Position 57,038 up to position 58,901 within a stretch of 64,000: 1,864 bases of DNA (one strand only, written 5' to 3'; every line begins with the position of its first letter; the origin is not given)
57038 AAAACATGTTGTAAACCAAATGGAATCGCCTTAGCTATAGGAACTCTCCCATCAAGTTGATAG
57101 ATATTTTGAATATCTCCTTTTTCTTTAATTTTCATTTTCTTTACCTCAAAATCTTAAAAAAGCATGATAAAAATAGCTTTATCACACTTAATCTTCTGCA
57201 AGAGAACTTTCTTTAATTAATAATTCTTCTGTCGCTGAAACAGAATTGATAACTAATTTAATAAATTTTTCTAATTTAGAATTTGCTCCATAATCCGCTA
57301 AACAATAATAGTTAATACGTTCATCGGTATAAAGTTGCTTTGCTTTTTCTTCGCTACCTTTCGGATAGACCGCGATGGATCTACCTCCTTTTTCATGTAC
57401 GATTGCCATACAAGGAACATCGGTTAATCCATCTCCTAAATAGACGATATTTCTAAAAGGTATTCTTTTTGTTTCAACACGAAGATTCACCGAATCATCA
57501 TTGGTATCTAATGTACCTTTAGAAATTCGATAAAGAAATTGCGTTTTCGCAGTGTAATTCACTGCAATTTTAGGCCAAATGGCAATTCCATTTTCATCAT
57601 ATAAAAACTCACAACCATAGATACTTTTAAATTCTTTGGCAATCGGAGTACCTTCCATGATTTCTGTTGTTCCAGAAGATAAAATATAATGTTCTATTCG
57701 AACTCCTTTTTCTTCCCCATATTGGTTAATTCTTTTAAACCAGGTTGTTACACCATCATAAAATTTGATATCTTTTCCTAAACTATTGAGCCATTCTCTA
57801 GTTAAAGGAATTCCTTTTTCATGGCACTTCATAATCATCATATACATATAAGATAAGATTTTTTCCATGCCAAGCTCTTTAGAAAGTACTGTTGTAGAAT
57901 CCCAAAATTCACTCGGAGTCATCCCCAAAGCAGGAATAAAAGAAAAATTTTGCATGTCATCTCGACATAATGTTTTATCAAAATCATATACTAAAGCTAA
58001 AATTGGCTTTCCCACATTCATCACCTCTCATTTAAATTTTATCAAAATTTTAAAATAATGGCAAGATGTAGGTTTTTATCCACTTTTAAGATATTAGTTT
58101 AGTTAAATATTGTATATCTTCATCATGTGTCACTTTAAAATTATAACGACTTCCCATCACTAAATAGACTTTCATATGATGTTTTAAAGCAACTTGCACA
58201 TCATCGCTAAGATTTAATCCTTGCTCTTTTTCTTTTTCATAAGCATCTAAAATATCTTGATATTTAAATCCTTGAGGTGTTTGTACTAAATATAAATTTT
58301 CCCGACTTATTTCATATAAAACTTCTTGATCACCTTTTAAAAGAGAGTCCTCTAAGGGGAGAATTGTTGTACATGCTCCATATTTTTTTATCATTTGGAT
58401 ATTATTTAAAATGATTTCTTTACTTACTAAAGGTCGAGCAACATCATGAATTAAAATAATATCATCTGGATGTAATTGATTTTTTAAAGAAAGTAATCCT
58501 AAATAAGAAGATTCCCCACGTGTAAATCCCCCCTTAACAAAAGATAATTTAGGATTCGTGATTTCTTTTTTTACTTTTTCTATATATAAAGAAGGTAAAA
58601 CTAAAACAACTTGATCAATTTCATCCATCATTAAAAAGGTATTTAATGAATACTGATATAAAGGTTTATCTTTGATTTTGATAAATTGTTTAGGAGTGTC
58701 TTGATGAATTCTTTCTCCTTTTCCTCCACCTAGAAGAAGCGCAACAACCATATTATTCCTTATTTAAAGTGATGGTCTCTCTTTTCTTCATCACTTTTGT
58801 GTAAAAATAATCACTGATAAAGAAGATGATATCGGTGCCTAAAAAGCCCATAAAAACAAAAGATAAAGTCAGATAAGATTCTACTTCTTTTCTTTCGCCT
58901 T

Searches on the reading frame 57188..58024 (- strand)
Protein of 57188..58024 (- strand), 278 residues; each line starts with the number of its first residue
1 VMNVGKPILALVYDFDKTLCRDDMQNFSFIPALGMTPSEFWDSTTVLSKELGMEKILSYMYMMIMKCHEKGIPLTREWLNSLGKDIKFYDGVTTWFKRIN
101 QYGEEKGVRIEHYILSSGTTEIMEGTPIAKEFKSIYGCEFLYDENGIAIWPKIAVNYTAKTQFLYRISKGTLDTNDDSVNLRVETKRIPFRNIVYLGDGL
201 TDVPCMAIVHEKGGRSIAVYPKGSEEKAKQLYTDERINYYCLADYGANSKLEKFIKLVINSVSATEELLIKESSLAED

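Call 78: search_protein_families(library=pfam, proteins=[window:57188-58024:-], max_evalue=0.01)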
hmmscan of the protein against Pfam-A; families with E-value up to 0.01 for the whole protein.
window:57188-58024:- (278 aa): 2 families
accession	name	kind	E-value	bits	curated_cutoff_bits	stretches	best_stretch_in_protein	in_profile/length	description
PF12710.13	HAD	-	0.00012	23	27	1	12-206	2-188/189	haloacid dehalogenase-like hydrolase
PF06888.18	Put_Phosphatase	-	0.0012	18.8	27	1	11-206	3-185/234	Putative Phosphatase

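Call 79: search_protein_families(library=padloc, proteins=[window:57188-58024:-], max_evalue=0.01)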
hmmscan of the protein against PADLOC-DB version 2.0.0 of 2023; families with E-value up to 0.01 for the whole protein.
window:57188-58024:- (278 aa): 3 families
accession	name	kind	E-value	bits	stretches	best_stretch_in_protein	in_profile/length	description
PDLC05002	PDC-S34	-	7.4e-112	371.4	1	5-268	3-272/284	-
PDLC05001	PDC-S34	-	7.5e-100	332.6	1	5-272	12-282/384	-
PDLC05000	PDC-S34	-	3.2e-91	304.6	1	9-264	4-262/416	-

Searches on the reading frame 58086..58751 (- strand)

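Call 78: search_protein_families(library=pfam, proteins=[window:58086-58751:-], max_evalue=0.01)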
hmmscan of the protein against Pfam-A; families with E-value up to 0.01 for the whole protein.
window:58086-58751:- (221 aa): 4 families
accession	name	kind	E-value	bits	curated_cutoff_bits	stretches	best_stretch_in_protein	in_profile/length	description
PF01128.25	IspD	-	1.4e-43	149.6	27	1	2-214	1-213/221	2-C-methyl-D-erythritol 4-phosphate cytidylyltransferase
PF12804.13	NTP_transf_3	-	4.7e-06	27.3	27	1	4-125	1-115/160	MobA-like NTP transferase domain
PF00483.29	NTP_transferase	-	0.0012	18.9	21.2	1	4-66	2-67/245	Nucleotidyl transferase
PF02348.25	CTP_transf_3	-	0.0032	17.8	22.6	1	21-126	16-119/217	Cytidylyltransferase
